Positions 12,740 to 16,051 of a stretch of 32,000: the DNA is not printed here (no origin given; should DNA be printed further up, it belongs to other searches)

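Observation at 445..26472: Candidate self-contained 'glycosylate in the cytoplasm, then export by T1SS' surface-glycoprotein module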

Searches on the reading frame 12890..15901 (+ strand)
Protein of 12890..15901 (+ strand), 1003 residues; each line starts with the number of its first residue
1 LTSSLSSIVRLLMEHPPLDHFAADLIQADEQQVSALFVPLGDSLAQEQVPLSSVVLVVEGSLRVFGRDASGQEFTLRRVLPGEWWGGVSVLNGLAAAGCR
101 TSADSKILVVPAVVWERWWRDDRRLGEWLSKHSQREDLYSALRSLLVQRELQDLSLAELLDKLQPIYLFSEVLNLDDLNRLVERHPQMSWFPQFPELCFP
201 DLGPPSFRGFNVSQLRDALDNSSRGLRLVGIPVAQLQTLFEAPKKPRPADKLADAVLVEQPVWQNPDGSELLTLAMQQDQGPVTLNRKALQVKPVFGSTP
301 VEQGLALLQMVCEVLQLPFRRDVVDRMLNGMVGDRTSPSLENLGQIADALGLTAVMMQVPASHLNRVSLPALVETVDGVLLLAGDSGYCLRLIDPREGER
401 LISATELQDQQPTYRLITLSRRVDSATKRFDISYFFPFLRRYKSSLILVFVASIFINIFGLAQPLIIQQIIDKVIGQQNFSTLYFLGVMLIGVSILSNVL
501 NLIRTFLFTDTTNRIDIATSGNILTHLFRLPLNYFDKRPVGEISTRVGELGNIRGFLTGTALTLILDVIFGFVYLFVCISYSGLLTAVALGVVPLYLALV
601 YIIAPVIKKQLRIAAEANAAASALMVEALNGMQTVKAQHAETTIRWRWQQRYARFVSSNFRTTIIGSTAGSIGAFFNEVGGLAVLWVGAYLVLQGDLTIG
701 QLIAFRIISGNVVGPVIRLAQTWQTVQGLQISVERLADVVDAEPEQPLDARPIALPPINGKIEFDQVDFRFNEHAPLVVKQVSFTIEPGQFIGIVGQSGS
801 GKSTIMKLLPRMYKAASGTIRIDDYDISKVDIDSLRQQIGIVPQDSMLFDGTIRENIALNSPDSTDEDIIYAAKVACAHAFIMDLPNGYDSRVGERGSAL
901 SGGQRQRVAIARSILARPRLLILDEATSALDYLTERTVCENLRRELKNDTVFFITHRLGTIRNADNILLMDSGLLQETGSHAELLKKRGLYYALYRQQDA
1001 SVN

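Call 3: search_protein_families(library=pfam, proteins=[window:12890-15901:+], max_evalue=0.01)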
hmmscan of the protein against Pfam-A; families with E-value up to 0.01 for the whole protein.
window:12890-15901:+ (1003 aa): 7 families
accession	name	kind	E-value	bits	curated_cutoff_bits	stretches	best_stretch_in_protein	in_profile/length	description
PF00664.28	ABC_membrane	-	2.6e-46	159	28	1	446-715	1-273/274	ABC transporter transmembrane region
PF00005.33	ABC_tran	-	5.9e-35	121.3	25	1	779-928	1-137/137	ABC transporter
PF02463.25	SMC_N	-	1.1e-09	38.5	40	1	811-968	102-209/220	RecF/RecN/SMC N terminal domain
PF00027.35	cNMP_binding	-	9.2e-09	35.6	27.5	1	39-117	5-84/89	Cyclic nucleotide-binding domain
PF13401.12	AAA_22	-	8.1e-05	23.4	27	1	790-948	6-109/130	AAA domain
PF09818.15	ABC_ATPase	-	0.0011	18.5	23.2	1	879-958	138-215/283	P-loop domain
PF13555.12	AAA_29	-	0.0099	16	27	0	783-806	16-39/61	P-loop containing region of AAA domain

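Call 7: search_protein_families(library=ncbifam, proteins=[window:12890-15901:+], max_evalue=0.001)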
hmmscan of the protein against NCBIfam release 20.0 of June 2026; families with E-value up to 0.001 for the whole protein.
window:12890-15901:+ (1003 aa): 186 families (the best 25 are shown)
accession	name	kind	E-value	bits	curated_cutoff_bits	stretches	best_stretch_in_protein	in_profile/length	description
TIGR01846.1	type_I_sec_HlyB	subfamily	6.1e-202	672.6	725.55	1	340-998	32-692/694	type I secretion system permease/ATPase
TIGR03375.1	type_I_sec_LssB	subfamily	3.2e-144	481.8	693.1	1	307-987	3-691/696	type I secretion system permease/ATPase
TIGR03796.1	NHLM_micro_ABC1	equivalog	3.6e-128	428.8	853.3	1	341-994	48-708/710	NHLP family bacteriocin export ABC transporter peptidase/permease/ATPase subunit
TIGR03797.1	NHLM_micro_ABC2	equivalog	7.5e-118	394.9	709.4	1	439-998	131-685/686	NHLP bacteriocin export ABC transporter permease/ATPase subunit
TIGR01193.1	bacteriocin_ABC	subfamily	1.6e-114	384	523.85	1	427-996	139-707/708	peptide cleavage/export ABC transporter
TIGR01842.1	type_I_sec_PrtD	subfamily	2.2e-113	379.7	510.15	1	440-987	2-543/544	type I secretion system permease/ATPase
TIGR00958.1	3a01208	subfamily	7.9e-112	374.8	874.6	1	431-994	148-710/711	antigen peptide transporter 2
NF052233.1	CphA_assoc_ABC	equivalog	1.3e-111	374.3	880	1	432-1001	172-746/766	cyanophycin metabolism-associated ABC transporter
TIGR02203.1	MsbA_lipidA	equivalog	2.3e-111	373.1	602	1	436-998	6-569/572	lipid A export permease/ATP-binding protein MsbA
TIGR02204.1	MsbA_rel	hypoth_equivalog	2.6e-111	373.1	780.4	1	433-997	7-574/576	ABC transporter, permease/ATP-binding protein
NF010178.0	PRK13657.1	equivalog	1.8e-95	320.6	733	1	438-998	13-570/588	glucan ABC transporter ATP-binding protein/ permease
NF045513.1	HepA_fam_ABC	equivalog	7.6e-95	318.6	725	1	478-998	89-609/610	heterocyst formation ABC transporter subunit HepA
NF008381.0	PRK11176.1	equivalog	1.4e-84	284.5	867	1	434-998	15-579/582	lipid A ABC transporter ATP-binding protein/permease MsbA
TIGR01192.1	chvA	subfamily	6.3e-82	276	585.4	1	438-998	13-570/585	glucan export ABC transporter ATP-binding protein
NF008055.0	PRK10789.1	equivalog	2.2e-81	274.1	845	1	434-999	10-572/590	SmdA family multidrug ABC transporter permease/ATP-binding protein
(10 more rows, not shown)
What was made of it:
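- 12890..15901 (+): T1SS ABC exporter: cNMP-binding-like domain, linker, catalytically dead C39-like domain, then HlyB-type membrane and ATPase domains. Pfam and NCBIfam HlyB model, 672 bits (calls 3, 7).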

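Call 13: find_encoding_contigs(protein=window:12890-15901:+, flank=10000, max_places=6)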
Protein window:12890-15901:+ (1003 aa): no gene with exactly this product is on record in the collection.

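Call 14: find_related_loci(query=window:12890-15901:+, collection=genome_contigs, flank=10000)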
Query window:12890-15901:+ (1003 aa) in genome_contigs; peptide patterns used: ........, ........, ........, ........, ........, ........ (x = any residue, [..] = any of these).
120 stretches matched a pattern; 31 encode a relative of the query (tblastn E <= 1e-3); 31 distinct loci.
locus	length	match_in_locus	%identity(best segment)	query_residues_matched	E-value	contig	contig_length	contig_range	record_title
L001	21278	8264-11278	71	1-1003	0e+0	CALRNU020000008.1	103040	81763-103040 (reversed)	MAG: Synechococcus sp. UW140 isolate JJ-LAS39-17-1-mx-bin634 genome assembly, contig: JJ-LAS39-17-C18, whole genome shot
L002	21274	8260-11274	71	1-1003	0e+0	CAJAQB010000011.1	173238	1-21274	MAG: Synechococcus lacustris isolate Loc090721-5m_bin-503 genome assembly, contig: bin-503:11/23, whole genome shotgun s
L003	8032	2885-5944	67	1-1003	0e+0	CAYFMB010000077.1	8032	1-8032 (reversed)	MAG TPA_asm: uncultured Klebsiella sp. isolate ERP107066_co1_325 genome assembly, contig: NODE_10029_length_8032_cov_9.7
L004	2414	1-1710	86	433-1002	0e+0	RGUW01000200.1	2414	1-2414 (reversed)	MAG: Synechococcaceae bacterium WB9_2_112 contig_100_199, whole genome shotgun sequence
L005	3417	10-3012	45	1-1003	0e+0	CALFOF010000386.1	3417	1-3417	MAG TPA_asm: uncultured Cyanobium sp. isolate ERR2206760_bin.33_CONCOCT_v1.1_MAG genome assembly, contig: ERZ887849.1956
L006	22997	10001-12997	44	3-1003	0e+0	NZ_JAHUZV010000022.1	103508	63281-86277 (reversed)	MAG: Vulcanococcus sp. isolate Con.Enr.2019-1 k141_8319, whole genome shotgun sequence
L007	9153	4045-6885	46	44-1003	0e+0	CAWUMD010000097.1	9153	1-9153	MAG: uncultured bacterium isolate SRR1522971_binner23_122_1705335391 genome assembly, contig: ERZ11848521.5245, whole ge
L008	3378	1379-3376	61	1-657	0e+0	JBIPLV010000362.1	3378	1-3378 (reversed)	MAG: Cyanobium sp. isolate ME2015-09-16_3300042289_group6_bin137 Rohwer_bin1337_scaffold_60393_c1, whole genome shotgun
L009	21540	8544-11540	39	32-998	0e+0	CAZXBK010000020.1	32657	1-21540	MAG TPA_asm: uncultured Synechococcus sp. isolate SRP135972_co2_148 genome assembly, contig: NODE_678_length_32657_cov_8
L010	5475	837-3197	46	227-998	0e+0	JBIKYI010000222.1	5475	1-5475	MAG: Limnothrix sp. isolate ME2015-10-10_3300044731_group6_bin200 Rohwer_bin1245_scaffold_21787_c1, whole genome shotgun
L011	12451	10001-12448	43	175-995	0e+0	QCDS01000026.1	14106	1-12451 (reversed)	Prochlorococcus sp. AG-355-K03 Ga0171837_126, whole genome shotgun sequence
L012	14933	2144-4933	39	54-998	0e+0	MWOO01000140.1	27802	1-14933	Prochlorococcus sp. HOT208_60m_813O14 contig_140, whole genome shotgun sequence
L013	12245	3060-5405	45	219-999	0e+0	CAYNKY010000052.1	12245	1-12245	MAG TPA_asm: uncultured Prochlorococcus sp. isolate binchicken_co76_412 genome assembly, contig: NODE_6466_length_12245_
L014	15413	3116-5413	46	227-999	0e+0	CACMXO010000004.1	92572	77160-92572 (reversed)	MAG: uncultured Prochlorococcus sp. isolate AG-892-G09 genome assembly, contig: AG-892-G09_NODE_4, whole genome shotgun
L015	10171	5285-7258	29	325-998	8e-75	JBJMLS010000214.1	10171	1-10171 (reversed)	MAG: Bacteroidia bacterium isolate H3_16_all_fractions_metab_conc_40_44_0 k255_6659083, whole genome shotgun sequence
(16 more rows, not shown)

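Call 21: search_protein_families(library=pfam, proteins=[L006:67-1161:+, L006:1218-2891:+, L006:2939-5086:+, L006:14270-15403:-, L012:167-1213:+, L012:1232-1981:+, L012:6487-7995:-, L012:8104-10629:+, L012:10688-11809:-, L012:11812-12774:-], max_evalue=0.001)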
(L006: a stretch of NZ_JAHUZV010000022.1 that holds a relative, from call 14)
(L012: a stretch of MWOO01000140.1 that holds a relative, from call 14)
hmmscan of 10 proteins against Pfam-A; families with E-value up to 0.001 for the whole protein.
L006:67-1161:+ (364 aa): 4 families
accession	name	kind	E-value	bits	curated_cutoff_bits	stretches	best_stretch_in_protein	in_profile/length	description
PF12000.14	Glyco_trans_4_3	-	1.2e-48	165.4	25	1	6-142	30-166/168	Glycosyl transferase family 4 group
PF00534.26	Glycos_transf_1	-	6.6e-21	75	26.4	1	171-330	22-171/172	Glycosyl transferases group 1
PF13692.12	Glyco_trans_1_4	-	1.3e-15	58.3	27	1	167-317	4-142/142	Glycosyl transferases group 1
PF13524.12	Glyco_trans_1_2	-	8.1e-09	36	25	1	193-332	11-129/144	Glycosyl transferase-like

L006:1218-2891:+ (557 aa): 1 family
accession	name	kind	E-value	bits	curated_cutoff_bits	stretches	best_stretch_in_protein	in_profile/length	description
PF00353.25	HemolysinCabind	-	3.7e-20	72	23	2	42-77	1-36/36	RTX calcium-binding nonapeptide repeat (4 copies)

L006:2939-5086:+ (715 aa): 1 family
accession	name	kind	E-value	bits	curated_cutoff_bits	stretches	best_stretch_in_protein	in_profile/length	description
PF13844.12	Glyco_transf_41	-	1.3e-30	106.7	25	2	517-694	365-538/543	Glycosyl transferase family 41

L006:14270-15403:- (377 aa): 2 families
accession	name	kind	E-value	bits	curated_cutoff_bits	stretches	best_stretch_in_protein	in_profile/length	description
PF00534.26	Glycos_transf_1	-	1e-12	48.4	26.4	1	208-352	16-166/172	Glycosyl transferases group 1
PF13692.12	Glyco_trans_1_4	-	3.5e-12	47.2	27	1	210-339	4-140/142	Glycosyl transferases group 1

L012:167-1213:+ (348 aa): 0 families

L012:1232-1981:+ (249 aa): 2 families
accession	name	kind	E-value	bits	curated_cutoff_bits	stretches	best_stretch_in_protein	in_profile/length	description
PF00639.27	Rotamase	-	8.9e-08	33.5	21.7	1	129-206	18-96/97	PPIC-type PPIASE domain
PF13145.12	Rotamase_2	-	0.00025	22.3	27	0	118-212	21-112/121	PPIC-type PPIASE domain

L012:6487-7995:- (502 aa): 1 family
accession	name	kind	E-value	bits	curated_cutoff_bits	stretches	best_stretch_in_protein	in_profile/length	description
PF02321.23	OEP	-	2.7e-44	151.6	22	2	59-246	4-186/187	Outer membrane efflux protein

L012:8104-10629:+ (841 aa): 32 families (the best 25 are shown)
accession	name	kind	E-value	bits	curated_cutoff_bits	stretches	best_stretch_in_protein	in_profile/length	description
PF13844.12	Glyco_transf_41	-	3.7e-73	247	25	2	641-826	358-543/543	Glycosyl transferase family 41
PF07719.23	TPR_2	-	7.5e-55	179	27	4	335-366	2-33/34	Tetratricopeptide repeat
PF00515.34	TPR_1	-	1.5e-52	173.8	27.8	4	335-366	2-33/34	Tetratricopeptide repeat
PF13181.12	TPR_8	-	6.1e-48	157.3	25.7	4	199-231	2-34/34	Tetratricopeptide repeat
PF13431.12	TPR_17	-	4.2e-42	139.3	24.4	2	289-319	2-32/34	Tetratricopeptide repeat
PF13414.12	TPR_11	-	6.1e-35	119.1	26.8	3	74-107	6-39/42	TPR repeat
PF13424.12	TPR_12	-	1.3e-33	115.5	30.1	3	63-126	4-75/77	Tetratricopeptide repeat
PF14559.12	TPR_19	-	1.5e-33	115.4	25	3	40-98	3-61/68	Tetratricopeptide repeat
PF13428.12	TPR_14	-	1.9e-25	87.2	23.5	1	63-103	2-42/44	Tetratricopeptide repeat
PF13432.12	TPR_16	-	3.8e-25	88.4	32.7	2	33-95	2-64/65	Tetratricopeptide repeat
PF13176.12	TPR_7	-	3.1e-23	80.3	27.9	0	64-94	1-31/36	Tetratricopeptide repeat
PF13174.12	TPR_6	-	4e-21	74.6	26.3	1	64-95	2-33/33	Tetratricopeptide repeat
PF13374.12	TPR_10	-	9.1e-20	70.5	27.5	1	98-125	4-31/42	Tetratricopeptide repeat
PF23914.1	TPR_CcmH_CycH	-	1e-19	71.4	42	1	221-334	39-155/158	Cytochrome c-type biogenesis protein H TPR domain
PF13371.12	TPR_9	-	1.1e-15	57.8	35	0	68-127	1-60/73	Tetratricopeptide repeat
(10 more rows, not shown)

L012:10688-11809:- (373 aa): 1 family
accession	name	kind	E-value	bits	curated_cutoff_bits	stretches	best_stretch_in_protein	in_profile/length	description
PF01041.23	DegT_DnrJ_EryC1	-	6.5e-72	243.2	19.8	1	12-365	2-359/360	DegT/DnrJ/EryC1/StrS aminotransferase family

L012:11812-12774:- (320 aa): 6 families
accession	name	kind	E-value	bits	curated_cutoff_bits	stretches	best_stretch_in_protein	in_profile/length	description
PF16363.11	GDP_Man_Dehyd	-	4e-106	355.7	27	1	5-313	1-332/332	GDP-mannose 4,6 dehydratase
PF01370.27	Epimerase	-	1.5e-55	188.7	20.9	1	5-245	2-239/240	NAD dependent epimerase/dehydratase family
PF04321.23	RmlD_sub_bind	-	8.8e-10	38.6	27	1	4-158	3-132/287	RmlD substrate binding domain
PF02719.21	Polysacc_synt_2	-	9.5e-08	32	20.2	1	5-112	2-116/293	Polysaccharide biosynthesis protein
PF01073.25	3Beta_HSD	-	7e-05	22.4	22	1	6-158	2-153/280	3-beta hydroxysteroid dehydrogenase/isomerase family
PF13460.12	NAD_binding_10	-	0.00052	20.4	27.2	1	8-91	1-74/184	NAD(P)H-binding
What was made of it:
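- On RTX proteins (PF00353 nonapeptide repeats): The Vulcanococcus counterpart does hit PF00353, E 3.7e-20 (call 21).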

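Call 27: search_solved_structures(query=window:12890-15901:+, max_evalue=1e-20, show_alignments=2)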
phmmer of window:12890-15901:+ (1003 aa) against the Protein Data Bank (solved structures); distinct sequences matched with E-value up to 1e-20: 300 (the best 60 are shown).
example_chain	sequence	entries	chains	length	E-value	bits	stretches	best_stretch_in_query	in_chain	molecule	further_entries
7sgr_J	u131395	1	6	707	1.2e-147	496.7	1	347-998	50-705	Alpha-hemolysin translocation ATP-binding protein HlyB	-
8dck_A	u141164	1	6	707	3.4e-147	495.3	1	347-998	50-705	Alpha-hemolysin translocation ATP-binding protein HlyB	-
7niu_A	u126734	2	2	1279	1.6e-133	450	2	521-998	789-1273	Isoform 2 of Phosphatidylcholine translocator ABCB4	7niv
6s7p_A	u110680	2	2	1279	1.1e-132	447.2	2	521-998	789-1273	Phosphatidylcholine translocator ABCB4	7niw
6qex_A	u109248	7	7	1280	3.9e-129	435.5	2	527-1000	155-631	Multidrug resistance protein 1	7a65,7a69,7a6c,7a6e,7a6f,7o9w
9nfi_A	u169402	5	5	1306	4.8e-129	435.2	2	527-998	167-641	Permeability Glycoprotein (P-gp)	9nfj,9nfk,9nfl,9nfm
8gmg_A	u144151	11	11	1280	8.9e-129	434.3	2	527-1000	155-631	ATP-dependent translocase ABCB1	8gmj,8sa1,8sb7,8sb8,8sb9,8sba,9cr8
9ody_A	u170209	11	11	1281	8.9e-129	434.3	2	527-998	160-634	ATP-binding cassette, sub-family B (MDR/TAP), member 4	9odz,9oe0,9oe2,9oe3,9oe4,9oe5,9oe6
9oe1_A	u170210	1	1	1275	1.1e-128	433.9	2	527-998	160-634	ATP-binding cassette, sub-family B (MDR/TAP), member 4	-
8sa0_A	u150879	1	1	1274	1.5e-128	433.5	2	527-1000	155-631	ATP-dependent translocase ABCB1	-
8y6h_A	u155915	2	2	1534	1.9e-128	433.2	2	527-1000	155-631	ATP-dependent translocase ABCB1,mNeonGreen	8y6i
6ujw_A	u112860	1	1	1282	1.9e-128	433.2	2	479-998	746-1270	ATP-dependent translocase ABCB1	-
6ujp_A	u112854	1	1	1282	2.2e-128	433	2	479-998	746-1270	ATP-dependent translocase ABCB1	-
7zka_A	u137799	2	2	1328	2.5e-128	432.8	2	479-998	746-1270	ATP-dependent translocase ABCB1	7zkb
6ujt_A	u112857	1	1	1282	2.7e-128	432.7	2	479-998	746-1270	ATP-dependent translocase ABCB1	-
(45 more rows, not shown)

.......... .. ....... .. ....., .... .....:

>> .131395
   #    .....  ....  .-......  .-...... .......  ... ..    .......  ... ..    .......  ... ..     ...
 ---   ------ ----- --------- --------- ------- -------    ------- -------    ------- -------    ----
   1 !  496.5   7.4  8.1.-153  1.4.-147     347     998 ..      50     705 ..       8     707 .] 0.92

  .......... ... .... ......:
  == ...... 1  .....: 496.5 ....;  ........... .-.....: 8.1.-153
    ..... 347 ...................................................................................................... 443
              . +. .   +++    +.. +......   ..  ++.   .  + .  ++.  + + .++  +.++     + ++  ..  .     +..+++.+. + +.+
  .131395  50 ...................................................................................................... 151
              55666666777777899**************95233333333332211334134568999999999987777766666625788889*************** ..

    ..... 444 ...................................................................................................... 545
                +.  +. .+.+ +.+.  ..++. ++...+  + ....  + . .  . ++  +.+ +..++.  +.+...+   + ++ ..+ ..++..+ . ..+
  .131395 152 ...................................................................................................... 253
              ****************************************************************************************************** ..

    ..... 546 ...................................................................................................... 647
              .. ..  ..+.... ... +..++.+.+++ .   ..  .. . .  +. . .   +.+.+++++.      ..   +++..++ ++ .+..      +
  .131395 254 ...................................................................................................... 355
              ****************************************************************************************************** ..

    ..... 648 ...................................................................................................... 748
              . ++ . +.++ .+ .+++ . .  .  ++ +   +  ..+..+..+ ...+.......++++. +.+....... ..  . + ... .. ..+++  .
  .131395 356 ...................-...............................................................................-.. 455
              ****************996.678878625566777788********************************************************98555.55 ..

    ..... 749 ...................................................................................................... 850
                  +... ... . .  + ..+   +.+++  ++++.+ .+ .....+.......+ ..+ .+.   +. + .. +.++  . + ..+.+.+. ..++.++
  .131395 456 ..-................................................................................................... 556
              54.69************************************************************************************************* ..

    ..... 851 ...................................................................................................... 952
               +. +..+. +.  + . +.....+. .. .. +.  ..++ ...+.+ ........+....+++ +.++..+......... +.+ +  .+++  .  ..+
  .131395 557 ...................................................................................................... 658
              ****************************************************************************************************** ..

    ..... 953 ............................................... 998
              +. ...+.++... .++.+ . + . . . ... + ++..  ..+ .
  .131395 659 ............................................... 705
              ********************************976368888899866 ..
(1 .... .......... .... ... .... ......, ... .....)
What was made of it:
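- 12890..15901 (+): PDB HlyB E 1e-147 (call 27).
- On Type I secretion system, HlyB class (with C39-like domain): PDB HlyB 7sgr, E 1.2e-147 (calls 7, 27).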
